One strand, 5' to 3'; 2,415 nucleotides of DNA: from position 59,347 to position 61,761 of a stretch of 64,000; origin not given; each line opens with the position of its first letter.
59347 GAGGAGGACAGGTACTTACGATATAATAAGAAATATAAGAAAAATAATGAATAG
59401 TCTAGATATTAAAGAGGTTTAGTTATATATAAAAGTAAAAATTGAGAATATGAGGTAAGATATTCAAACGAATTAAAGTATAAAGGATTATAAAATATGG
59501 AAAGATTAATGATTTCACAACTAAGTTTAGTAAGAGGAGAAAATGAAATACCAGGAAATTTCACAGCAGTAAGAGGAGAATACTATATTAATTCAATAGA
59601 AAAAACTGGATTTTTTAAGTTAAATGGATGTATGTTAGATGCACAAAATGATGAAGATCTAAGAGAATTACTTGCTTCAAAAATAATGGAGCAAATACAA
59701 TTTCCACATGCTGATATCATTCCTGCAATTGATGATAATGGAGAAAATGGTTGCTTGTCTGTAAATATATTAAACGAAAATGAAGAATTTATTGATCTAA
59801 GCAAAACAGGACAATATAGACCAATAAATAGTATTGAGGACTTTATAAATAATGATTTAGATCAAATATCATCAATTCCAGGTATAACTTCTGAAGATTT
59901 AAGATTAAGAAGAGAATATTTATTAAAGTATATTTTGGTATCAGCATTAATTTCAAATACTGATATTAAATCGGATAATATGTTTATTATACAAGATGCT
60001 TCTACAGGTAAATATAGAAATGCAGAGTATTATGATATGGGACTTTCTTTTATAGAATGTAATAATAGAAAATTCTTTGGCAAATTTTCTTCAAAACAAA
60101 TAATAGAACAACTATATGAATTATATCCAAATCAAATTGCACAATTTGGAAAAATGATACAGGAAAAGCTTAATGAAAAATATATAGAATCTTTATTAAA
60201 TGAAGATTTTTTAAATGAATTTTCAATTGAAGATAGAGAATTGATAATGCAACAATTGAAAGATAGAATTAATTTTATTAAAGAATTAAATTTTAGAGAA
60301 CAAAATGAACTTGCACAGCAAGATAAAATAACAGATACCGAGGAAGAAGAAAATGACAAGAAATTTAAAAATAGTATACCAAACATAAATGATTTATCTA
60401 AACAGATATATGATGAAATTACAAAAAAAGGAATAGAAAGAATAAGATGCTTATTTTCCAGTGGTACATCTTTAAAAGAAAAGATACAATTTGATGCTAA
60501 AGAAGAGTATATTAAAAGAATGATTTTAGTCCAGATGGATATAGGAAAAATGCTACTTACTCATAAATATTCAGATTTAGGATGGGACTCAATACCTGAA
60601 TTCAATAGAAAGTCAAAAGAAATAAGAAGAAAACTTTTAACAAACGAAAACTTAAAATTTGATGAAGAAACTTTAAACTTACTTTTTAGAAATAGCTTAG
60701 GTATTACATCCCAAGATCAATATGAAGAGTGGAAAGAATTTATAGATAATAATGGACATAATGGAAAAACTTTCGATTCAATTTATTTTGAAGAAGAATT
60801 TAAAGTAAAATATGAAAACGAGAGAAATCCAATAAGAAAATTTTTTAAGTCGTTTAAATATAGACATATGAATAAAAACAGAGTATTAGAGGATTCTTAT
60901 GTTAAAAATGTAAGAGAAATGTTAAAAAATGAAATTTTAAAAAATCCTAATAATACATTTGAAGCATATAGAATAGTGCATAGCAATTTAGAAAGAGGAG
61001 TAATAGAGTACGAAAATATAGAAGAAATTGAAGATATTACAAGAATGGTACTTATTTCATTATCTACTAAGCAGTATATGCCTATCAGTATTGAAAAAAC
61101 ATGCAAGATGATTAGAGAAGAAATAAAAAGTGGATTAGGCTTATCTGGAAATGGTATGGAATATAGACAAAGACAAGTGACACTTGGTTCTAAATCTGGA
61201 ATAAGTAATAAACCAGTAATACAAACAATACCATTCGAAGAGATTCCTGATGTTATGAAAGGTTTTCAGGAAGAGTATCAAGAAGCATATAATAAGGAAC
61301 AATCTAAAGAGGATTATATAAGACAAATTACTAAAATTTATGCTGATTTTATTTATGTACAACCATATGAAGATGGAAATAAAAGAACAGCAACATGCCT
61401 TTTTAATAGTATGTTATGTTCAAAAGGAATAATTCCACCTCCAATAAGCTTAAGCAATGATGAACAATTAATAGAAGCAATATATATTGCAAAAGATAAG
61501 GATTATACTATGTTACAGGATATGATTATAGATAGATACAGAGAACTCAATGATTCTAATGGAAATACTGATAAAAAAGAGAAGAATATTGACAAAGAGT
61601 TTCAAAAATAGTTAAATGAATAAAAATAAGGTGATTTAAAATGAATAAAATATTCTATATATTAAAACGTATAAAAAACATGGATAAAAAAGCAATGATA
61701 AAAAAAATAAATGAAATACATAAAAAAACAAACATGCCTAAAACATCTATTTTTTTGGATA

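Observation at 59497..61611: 704-aa fusion of a HipA-like kinase fold with a catalytically degenerate Fic domain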

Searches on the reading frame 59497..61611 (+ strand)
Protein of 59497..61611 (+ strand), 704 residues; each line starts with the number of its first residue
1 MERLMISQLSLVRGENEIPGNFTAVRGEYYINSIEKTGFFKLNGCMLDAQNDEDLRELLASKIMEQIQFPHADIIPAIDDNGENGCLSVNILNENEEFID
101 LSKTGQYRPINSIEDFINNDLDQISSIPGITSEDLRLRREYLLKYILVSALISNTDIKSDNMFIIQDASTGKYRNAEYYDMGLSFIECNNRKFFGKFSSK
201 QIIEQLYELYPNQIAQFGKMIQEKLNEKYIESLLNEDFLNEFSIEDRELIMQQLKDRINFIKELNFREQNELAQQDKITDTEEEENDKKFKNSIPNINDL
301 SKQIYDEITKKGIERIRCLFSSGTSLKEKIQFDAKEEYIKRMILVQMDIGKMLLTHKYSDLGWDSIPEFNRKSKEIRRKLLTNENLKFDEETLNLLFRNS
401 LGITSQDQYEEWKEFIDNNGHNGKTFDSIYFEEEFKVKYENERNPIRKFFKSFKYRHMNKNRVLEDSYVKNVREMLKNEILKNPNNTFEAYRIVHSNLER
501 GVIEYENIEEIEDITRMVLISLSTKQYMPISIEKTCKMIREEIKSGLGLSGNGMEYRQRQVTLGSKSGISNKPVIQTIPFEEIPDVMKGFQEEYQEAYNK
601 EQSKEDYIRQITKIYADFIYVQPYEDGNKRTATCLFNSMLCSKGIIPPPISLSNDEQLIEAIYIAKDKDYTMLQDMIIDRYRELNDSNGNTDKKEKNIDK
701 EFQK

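Call 3: search_protein_families(library=pfam, proteins=[window:59497-61611:+], max_evalue=1)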
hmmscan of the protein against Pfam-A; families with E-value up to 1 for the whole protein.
window:59497-61611:+ (704 aa): 4 families
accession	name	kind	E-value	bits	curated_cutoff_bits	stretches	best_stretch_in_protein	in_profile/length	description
PF02661.23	Fic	-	6.5e-07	30.6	24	1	578-640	37-93/93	Fic/DOC family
PF13093.11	FTA4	-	0.062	13.6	24.8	1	189-304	58-142/199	Kinetochore complex Fta4 of Sim4 subunit, or CENP-50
PF14520.12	HHH_5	-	0.1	13.5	27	1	110-131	23-44/57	Helix-hairpin-helix domain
PF22170.1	AnkX_ins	-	0.58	10.8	27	1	288-315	47-75/83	Phosphocholine transferase AnkX insertion domain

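Call 4: search_protein_families(library=ncbifam, proteins=[window:59497-61611:+], max_evalue=1)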
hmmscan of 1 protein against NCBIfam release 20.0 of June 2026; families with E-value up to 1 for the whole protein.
window:59497-61611:+ (704 aa): 2 families
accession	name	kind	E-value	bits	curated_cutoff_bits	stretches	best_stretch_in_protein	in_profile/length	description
NF046030.1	ProtAdlyltaseSoFic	equivalog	2.5e-05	23.4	550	2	301-432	83-212/361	protein adenylyltransferase Fic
NF041381.1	XopAC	subfamily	0.0027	16.5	450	1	562-668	345-437/451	XopAC/AvrAC family type III secretion system effector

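Call 5: search_solved_structures(query=window:59497-61608:+, max_evalue=10, show_alignments=3)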
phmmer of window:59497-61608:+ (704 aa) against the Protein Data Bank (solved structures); distinct sequences matched with E-value up to 10: 14.
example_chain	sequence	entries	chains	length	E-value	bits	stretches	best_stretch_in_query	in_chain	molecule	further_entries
6i7h_A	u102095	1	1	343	0.06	15.2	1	585-656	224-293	Adenosine monophosphate-protein transferase FICD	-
6i7i_A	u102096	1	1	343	0.064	15.1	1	585-656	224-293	Adenosine monophosphate-protein transferase FICD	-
6i7j_A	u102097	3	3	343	0.067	15.1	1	585-656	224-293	Adenosine monophosphate-protein transferase FICD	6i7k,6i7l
6i7g_A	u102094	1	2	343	0.067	15.1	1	585-656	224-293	Adenosine monophosphate-protein transferase FICD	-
4u04_A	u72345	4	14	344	0.067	15.1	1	585-656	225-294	Adenosine monophosphate-protein transferase FICD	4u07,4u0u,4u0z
9yz5_A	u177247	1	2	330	0.07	15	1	585-656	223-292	Protein adenylyltransferase FICD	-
4u0s_A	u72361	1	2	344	0.076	14.9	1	585-656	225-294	Adenosine monophosphate-protein transferase FICD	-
6zmd_B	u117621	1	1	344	0.083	14.8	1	585-656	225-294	Protein adenylyltransferase FICD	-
7b7z_A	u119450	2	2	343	0.092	14.6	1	585-656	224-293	Protein adenylyltransferase FICD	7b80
5jj6_A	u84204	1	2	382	0.33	12.8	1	510-661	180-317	Adenosine monophosphate-protein transferase FICD homolog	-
5jj7_A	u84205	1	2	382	0.35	12.7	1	511-661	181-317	Adenosine monophosphate-protein transferase FICD homolog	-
5eu0_A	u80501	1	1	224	0.37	12.6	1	571-660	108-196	Bartonella effector protein (Bep) substrate of VirB T4SS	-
3s47_A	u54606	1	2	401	1.3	10.9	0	169-237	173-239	Mandelate racemase/muconate lactonizing protein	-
3gy1_A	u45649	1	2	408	1.3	10.8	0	170-237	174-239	Mandelate racemase/muconate lactonizing protein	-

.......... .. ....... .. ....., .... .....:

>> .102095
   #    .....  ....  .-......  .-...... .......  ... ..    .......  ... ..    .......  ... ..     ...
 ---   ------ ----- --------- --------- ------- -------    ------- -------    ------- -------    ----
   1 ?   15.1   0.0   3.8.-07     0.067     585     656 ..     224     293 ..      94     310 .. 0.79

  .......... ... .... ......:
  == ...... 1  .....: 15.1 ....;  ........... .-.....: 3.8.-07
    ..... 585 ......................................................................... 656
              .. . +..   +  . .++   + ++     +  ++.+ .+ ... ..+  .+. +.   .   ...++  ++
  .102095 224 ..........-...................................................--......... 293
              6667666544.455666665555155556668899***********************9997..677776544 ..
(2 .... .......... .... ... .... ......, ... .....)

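Call 6: find_homologous_proteins(query=window:59497-61608:+, max_evalue=0.001)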
Query window:59497-61608:+ (704 aa): 36 proteins with E <= 0.001 among 8000 candidates.
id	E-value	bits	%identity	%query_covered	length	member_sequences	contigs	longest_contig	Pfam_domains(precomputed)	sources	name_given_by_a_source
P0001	0.0e+0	1551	100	100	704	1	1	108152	PF02661.24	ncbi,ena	-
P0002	0.0e+0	1253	82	100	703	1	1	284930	PF02661.24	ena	-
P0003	6.2e-152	526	57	58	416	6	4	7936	PF02661.24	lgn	-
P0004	4.9e-142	493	57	57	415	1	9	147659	PF02661.24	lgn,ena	-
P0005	5.8e-141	490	57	57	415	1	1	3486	PF02661.24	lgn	-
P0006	7.9e-141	489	54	58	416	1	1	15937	PF02661.24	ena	-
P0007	1.0e-140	489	55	58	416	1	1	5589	PF02661.24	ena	-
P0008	2.1e-140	488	56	57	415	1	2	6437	PF02661.24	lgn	-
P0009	2.7e-140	487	55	58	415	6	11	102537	PF02661.24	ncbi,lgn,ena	-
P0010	3.4e-140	487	55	58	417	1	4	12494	PF02661.24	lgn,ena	-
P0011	4.6e-140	487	54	58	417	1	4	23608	PF02661.24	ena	-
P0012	1.8e-139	485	56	55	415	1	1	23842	PF02661.24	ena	-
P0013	2.0e-139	484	56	55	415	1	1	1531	PF02661.24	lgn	-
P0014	3.8e-139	484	54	58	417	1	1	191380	PF02661.24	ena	-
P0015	5.3e-138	480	54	58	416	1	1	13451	PF02661.24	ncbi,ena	-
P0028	3.0e-131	457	54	55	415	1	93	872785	PF02661.24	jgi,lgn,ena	-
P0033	4.8e-117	410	50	56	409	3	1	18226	PF02661.24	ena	-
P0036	4.3e-100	354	58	43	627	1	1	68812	-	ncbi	-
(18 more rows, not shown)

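Call 7: search_protein_families(library=padloc, proteins=[window:59497-61608:+], max_evalue=1)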
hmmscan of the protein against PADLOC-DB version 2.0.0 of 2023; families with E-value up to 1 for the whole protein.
window:59497-61608:+ (704 aa): 8 families
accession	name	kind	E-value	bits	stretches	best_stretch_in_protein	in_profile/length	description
PDLC04839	PDC-S04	-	5.6e-13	47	1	576-679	93-200/205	-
PDLC04342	PDC-M03A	-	1.8e-08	32.3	1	48-184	48-193/299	-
PDLC04966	PDC-S24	-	1.9e-08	31.6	1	553-651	252-347/497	-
PDLC04838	PDC-S04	-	6.8e-08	30.6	1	586-679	108-200/209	-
PDLC04339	PDC-M03A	-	3.9e-07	27.7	2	34-185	31-178/293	-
PDLC03963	SoFic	-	7e-07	26.9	1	508-650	91-222/361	-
PDLC04344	PDC-M03A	-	2e-06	25.5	1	50-183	45-190/305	-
PDLC04345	PDC-M03A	-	0.012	12.8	1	40-180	37-188/302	-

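Call 8: search_protein_families(library=phrogs, proteins=[window:59497-61608:+], max_evalue=1)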
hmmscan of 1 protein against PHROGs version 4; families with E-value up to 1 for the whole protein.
window:59497-61608:+ (704 aa): 4 families
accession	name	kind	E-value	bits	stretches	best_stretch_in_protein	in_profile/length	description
phrog_11900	-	unknown function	2.6e-11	44.5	1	537-666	81-201/230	-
phrog_5978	-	unknown function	1.5e-09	38.4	1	507-650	88-228/364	-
phrog_23170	-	unknown function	0.00073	20.3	1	552-642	61-144/191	-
phrog_577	-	moron, auxiliary metabolic gene and host takeover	0.085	13.7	1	584-644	30-89/128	Doc-like toxin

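Call 10: find_encoding_contigs(protein=P0028, flank=6000, max_places=5)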
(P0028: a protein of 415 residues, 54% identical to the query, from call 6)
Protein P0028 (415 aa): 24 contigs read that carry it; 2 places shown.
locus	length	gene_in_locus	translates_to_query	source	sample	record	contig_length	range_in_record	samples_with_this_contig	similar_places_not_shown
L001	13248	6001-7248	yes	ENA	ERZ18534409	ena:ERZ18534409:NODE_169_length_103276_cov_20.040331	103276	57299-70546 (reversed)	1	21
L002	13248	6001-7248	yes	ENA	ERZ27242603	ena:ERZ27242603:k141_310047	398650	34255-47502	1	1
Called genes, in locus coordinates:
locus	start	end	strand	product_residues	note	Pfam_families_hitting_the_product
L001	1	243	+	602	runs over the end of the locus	PF00009:GTP_EFTU, PF01926:MMR_HSR1 (weak), PF22042:EF-G_D2, PF03144:GTP_EFTU_D2, PF00679:EFG_C, PF21018:BipA_C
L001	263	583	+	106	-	-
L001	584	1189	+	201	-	PF01135:PCMT (weak), PF01596:Methyltransf_3, PF13578:Methyltransf_24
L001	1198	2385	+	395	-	-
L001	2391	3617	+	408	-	PF01136:Peptidase_U32, PF16325:Peptidase_U32_C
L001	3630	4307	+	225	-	PF03006:HlyIII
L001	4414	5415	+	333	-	PF06068:TIP49 (faint), PF01078:Mg_chelatase (faint), PF05496:RuvB_N, PF14532:Sigma54_activ_2 (weak), PF00004:AAA, PF07728:AAA_5, PF17864:AAA_lid_4, PF05491:WHD_RuvB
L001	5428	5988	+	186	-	PF02677:QueH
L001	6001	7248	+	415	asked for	PF02661:Fic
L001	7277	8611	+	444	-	PF13231:PMT_2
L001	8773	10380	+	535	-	PF13231:PMT_2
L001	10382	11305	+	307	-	PF00535:Glycos_transf_2, PF10111:Glyco_tranf_2_2, PF13641:Glyco_tranf_2_3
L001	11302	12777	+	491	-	-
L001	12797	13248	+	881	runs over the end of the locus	PF02739:5_3_exonuc_N, PF01367:5_3_exonuc, PF22619:DNA_polI_exo1, PF00476:DNA_pol_A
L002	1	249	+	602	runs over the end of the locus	PF00009:GTP_EFTU, PF01926:MMR_HSR1 (weak), PF22042:EF-G_D2, PF03144:GTP_EFTU_D2, PF00679:EFG_C, PF21018:BipA_C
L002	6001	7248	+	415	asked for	PF02661:Fic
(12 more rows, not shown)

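Call 11: find_encoding_contigs(protein=P0036, flank=6000, max_places=3)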
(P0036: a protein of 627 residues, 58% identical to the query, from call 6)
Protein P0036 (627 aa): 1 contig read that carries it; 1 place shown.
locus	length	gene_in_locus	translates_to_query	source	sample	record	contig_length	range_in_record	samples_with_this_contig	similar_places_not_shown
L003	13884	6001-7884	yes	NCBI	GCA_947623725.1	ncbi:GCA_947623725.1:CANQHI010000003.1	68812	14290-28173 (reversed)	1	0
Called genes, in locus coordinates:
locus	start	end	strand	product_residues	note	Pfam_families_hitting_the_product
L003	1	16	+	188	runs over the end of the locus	PF00406:ADK (weak), PF13207:AAA_17 (weak)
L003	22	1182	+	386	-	PF01136:Peptidase_U32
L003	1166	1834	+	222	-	PF01209:Ubie_methyltran (weak), PF02353:CMAS (weak), PF03848:TehB (weak), PF13489:Methyltransf_23, PF13847:Methyltransf_31, PF08241:Methyltransf_11, PF08242:Methyltransf_12, PF13649:Methyltransf_25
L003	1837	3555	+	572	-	PF00288:GHMP_kinases_N, PF01209:Ubie_methyltran (weak), PF13489:Methyltransf_23, PF08241:Methyltransf_11, PF08242:Methyltransf_12, PF13649:Methyltransf_25, PF13847:Methyltransf_31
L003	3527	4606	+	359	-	PF00155:Aminotran_1_2, PF00266:Aminotran_5 (faint)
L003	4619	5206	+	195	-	PF01725:Ham1p_like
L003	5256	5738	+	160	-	PF01272:GreA_GreB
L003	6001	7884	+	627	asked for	-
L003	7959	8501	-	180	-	-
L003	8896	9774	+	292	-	PF02881:SRP54_N, PF06414:Zeta_toxin (weak), PF00448:SRP54, PF09848:SLFN-g3_helicase (faint), PF13604:AAA_30 (weak), PF13207:AAA_17 (weak)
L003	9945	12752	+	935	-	PF03699:UPF0182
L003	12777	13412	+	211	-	PF01066:CDP-OH_P_transf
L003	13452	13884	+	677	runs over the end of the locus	PF22745:Nlig-Ia, PF01653:DNA_ligase_aden, PF09414:RNA_ligase (weak), PF03120:OB_DNA_ligase, PF03119:DNA_ligase_ZBD, PF14520:HHH_5 (weak), PF12826:HHH_2, PF00533:BRCT, +2 more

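Call 12: find_encoding_contigs(protein=P0001, flank=8000, max_places=3)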
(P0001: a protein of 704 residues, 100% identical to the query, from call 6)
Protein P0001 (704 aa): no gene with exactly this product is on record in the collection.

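Call 18: search_protein_families(library=padloc, proteins=[P0036, P0028], max_evalue=1)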
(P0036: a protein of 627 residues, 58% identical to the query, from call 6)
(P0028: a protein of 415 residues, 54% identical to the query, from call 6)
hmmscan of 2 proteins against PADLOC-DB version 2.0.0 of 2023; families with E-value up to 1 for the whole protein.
P0036 (627 aa): 4 families
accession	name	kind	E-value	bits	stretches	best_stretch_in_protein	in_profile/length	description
PDLC04339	PDC-M03A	-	6.8e-12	43.3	2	36-182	33-174/293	-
PDLC04342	PDC-M03A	-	6.6e-07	27.2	1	48-185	48-193/299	-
PDLC04344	PDC-M03A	-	1.6e-06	25.8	1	50-169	45-176/305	-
PDLC04345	PDC-M03A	-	0.00032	18.1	1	36-171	33-176/302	-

P0028 (415 aa): 7 families
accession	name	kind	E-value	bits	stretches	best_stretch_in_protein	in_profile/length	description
PDLC04839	PDC-S04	-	6.4e-11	40.3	1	289-388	97-200/205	-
PDLC03963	SoFic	-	1.5e-08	32.4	1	232-379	107-236/361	-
PDLC04838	PDC-S04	-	1.7e-08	32.5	1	293-387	105-199/209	-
PDLC04836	PDC-S04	-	2e-08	31.7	1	263-389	116-226/244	-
PDLC04966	PDC-S24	-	3.3e-07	27.5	1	255-361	244-348/497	-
PDLC04837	PDC-S04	-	4e-07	27.6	1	284-391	124-224/234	-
PDLC04840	PDC-S04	-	2.3e-06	25.5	1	285-378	110-203/227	-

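Call 19: search_protein_families(library=pfam, proteins=[P0036, P0028], max_evalue=1)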
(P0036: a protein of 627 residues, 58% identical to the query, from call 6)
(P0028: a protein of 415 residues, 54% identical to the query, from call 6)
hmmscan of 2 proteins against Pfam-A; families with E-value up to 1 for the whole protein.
P0036 (627 aa): 3 families
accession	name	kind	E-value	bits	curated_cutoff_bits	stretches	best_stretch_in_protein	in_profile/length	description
PF22168.2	DIP2311-like_C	-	0.014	16.2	27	1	382-416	18-52/63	Transcriptional regulator DIP2311-like, C-terminal domain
PF18640.6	LepB_N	-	0.047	13.8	25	0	139-186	8-58/183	LepB N-terminal domain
PF17279.8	DUF5344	-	0.75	10.8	27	1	273-305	24-56/87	Family of unknown function (DUF5344)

P0028 (415 aa): 5 families
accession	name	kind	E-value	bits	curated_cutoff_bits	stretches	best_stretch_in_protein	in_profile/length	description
PF02661.23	Fic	-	9.5e-09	36.4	24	1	264-349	22-93/93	Fic/DOC family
PF05205.17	COMPASS-Shg1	-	0.029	15.6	24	0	170-226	25-85/102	COMPASS (Complex proteins associated with Set1p) component shg1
PF03642.18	MAP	-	0.038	14.7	24.3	1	220-268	7-55/88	MAP domain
PF13250.11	DUF4041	-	0.087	13.2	27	0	23-51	28-56/56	Domain of unknown function (DUF4041)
PF11590.13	DNAPolymera_Pol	-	0.14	12.5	26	0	244-258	3-17/36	DNA polymerase catalytic subunit Pol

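Call 53: list_cluster_members(proteins=[P0001, P0002, P0009, P0043, P0036])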
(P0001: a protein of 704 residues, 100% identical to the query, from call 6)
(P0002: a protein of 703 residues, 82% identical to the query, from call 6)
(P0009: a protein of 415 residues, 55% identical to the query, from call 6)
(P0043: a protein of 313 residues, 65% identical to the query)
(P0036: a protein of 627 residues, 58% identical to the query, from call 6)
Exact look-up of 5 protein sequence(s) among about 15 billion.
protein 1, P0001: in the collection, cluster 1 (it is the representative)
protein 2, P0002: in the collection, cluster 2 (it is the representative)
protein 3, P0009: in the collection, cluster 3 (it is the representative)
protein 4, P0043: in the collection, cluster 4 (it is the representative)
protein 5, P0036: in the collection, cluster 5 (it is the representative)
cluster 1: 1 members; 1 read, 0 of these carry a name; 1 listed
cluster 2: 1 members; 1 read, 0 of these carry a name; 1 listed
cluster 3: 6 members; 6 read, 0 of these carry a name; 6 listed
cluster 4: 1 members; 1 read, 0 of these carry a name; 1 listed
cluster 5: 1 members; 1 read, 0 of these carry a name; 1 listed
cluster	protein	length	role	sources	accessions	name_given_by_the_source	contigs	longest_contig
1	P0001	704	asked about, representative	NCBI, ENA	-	-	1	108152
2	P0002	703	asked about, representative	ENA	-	-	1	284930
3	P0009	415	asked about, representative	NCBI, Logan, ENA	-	-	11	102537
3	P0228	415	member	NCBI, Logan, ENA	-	-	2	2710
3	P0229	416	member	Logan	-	-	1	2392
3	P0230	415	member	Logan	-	-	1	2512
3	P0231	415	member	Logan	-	-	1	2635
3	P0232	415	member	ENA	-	-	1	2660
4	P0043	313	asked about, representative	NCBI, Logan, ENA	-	-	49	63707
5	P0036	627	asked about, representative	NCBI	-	-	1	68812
